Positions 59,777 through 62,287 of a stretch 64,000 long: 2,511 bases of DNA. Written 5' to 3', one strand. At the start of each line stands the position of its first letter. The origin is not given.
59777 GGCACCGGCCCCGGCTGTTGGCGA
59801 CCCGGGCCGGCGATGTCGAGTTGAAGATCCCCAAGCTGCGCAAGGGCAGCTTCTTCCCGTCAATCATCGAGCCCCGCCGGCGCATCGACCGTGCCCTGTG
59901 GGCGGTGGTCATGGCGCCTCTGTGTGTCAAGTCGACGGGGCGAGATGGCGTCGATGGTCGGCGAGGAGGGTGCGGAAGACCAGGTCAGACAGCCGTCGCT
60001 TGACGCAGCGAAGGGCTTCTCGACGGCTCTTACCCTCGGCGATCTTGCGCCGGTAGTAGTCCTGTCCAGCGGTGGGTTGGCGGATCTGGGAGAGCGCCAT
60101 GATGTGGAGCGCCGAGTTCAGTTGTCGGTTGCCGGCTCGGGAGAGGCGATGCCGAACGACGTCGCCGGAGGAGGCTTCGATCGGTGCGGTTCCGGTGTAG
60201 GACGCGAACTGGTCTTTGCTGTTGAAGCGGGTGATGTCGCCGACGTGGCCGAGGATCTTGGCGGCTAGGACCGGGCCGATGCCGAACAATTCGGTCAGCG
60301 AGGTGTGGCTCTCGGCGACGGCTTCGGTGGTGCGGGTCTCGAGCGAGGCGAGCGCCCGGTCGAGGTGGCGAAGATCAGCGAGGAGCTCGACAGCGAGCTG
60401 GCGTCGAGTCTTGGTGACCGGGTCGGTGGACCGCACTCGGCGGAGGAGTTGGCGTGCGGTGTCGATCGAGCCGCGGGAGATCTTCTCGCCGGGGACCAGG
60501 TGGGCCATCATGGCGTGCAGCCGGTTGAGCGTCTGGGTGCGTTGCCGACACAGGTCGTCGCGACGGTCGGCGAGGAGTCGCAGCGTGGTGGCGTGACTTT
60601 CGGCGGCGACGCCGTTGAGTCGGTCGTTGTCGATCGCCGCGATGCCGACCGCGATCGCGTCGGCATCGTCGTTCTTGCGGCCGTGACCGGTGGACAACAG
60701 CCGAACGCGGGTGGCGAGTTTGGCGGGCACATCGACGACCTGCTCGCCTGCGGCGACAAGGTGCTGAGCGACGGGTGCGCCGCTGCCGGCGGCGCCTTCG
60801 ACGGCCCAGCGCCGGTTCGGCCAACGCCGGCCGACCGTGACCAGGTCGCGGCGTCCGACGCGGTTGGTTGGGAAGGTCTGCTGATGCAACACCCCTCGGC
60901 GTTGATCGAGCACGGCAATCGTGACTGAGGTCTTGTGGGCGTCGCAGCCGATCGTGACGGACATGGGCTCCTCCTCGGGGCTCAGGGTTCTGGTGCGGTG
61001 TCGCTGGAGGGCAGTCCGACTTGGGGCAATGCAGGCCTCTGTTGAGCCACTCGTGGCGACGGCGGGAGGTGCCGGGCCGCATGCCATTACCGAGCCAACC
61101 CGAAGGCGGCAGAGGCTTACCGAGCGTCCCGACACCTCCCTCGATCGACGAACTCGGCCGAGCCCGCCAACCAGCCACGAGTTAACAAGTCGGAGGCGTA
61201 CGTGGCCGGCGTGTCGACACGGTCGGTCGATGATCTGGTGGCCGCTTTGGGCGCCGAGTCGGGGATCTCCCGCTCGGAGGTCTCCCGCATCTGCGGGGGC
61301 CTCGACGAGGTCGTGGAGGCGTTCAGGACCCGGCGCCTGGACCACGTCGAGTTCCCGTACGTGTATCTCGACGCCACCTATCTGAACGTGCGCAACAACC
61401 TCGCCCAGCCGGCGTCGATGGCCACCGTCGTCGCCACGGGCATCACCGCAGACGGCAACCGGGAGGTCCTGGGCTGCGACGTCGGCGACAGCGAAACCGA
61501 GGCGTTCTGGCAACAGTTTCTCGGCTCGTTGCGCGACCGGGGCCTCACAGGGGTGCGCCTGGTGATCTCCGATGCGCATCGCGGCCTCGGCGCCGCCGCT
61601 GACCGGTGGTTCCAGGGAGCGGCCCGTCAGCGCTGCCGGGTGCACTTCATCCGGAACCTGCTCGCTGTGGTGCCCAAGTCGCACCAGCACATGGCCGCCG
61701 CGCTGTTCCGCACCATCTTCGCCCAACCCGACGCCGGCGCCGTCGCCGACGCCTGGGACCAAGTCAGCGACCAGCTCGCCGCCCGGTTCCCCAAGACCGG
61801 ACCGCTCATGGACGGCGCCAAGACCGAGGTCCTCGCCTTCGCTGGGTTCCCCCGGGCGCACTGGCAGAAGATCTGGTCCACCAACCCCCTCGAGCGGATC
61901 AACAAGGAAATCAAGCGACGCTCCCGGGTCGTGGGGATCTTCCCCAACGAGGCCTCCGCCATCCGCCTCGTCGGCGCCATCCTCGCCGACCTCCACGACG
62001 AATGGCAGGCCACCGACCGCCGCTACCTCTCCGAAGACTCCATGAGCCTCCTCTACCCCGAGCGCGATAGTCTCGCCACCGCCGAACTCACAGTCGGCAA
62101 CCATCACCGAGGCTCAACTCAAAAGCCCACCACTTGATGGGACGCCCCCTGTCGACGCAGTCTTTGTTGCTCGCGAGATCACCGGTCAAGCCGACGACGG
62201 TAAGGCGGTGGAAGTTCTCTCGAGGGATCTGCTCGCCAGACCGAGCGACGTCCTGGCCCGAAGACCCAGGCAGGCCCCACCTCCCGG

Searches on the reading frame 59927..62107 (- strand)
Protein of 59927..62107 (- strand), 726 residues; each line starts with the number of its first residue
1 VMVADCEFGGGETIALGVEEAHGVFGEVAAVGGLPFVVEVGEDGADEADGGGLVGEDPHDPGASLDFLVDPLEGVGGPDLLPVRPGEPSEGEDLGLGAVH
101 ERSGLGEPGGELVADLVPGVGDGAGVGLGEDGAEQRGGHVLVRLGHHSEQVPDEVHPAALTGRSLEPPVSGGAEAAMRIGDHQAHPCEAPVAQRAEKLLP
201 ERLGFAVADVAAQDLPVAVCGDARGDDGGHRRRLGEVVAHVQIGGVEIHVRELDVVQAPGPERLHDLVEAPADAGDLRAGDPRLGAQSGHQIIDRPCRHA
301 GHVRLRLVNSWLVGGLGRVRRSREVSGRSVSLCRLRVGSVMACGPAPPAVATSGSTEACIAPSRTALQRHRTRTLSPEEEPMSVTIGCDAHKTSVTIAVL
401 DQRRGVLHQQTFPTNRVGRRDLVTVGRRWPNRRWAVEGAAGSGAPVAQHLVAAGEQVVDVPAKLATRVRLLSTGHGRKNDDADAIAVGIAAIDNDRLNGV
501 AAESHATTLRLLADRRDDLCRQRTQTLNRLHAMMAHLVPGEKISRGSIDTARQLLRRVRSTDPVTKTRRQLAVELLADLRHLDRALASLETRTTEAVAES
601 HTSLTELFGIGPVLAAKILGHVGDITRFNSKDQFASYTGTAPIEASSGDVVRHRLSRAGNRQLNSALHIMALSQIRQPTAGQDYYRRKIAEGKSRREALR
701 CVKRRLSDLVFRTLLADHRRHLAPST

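Call 69: search_protein_families(library=pfam, proteins=[window:59927-62107:-], max_evalue=0.01)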
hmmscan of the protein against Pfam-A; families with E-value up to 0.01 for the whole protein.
window:59927-62107:- (726 aa): 2 families
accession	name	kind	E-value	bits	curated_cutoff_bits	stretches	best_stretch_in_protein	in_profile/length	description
PF02371.22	Transposase_20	-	9.3e-23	80.9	21.3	1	603-686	3-87/87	Transposase IS116/IS110/IS902 family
PF01548.23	DEDD_Tnp_IS110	-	6.8e-20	71.9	29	1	386-539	1-155/155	Transposase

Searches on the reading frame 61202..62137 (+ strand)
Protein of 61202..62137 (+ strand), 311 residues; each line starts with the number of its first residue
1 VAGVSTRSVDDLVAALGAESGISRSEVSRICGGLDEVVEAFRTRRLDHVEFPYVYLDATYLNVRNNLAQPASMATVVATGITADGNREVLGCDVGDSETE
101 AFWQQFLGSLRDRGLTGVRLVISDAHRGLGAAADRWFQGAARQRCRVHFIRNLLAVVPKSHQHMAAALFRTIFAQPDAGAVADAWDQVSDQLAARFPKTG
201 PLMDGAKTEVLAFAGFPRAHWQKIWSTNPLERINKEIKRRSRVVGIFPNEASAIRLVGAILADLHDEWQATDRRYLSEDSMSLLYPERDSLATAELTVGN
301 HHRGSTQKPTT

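Call 69: search_protein_families(library=pfam, proteins=[window:61202-62137:+], max_evalue=0.01)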
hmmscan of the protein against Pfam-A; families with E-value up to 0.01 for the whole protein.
window:61202-62137:+ (311 aa): 2 families
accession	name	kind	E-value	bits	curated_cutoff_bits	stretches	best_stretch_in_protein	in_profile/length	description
PF00872.24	Transposase_mut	-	4.2e-100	335.7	21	1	2-270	113-378/379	Transposase, Mutator family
PF10551.15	MULE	-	6e-07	30.3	27.6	1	54-152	2-99/99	MULE transposase domain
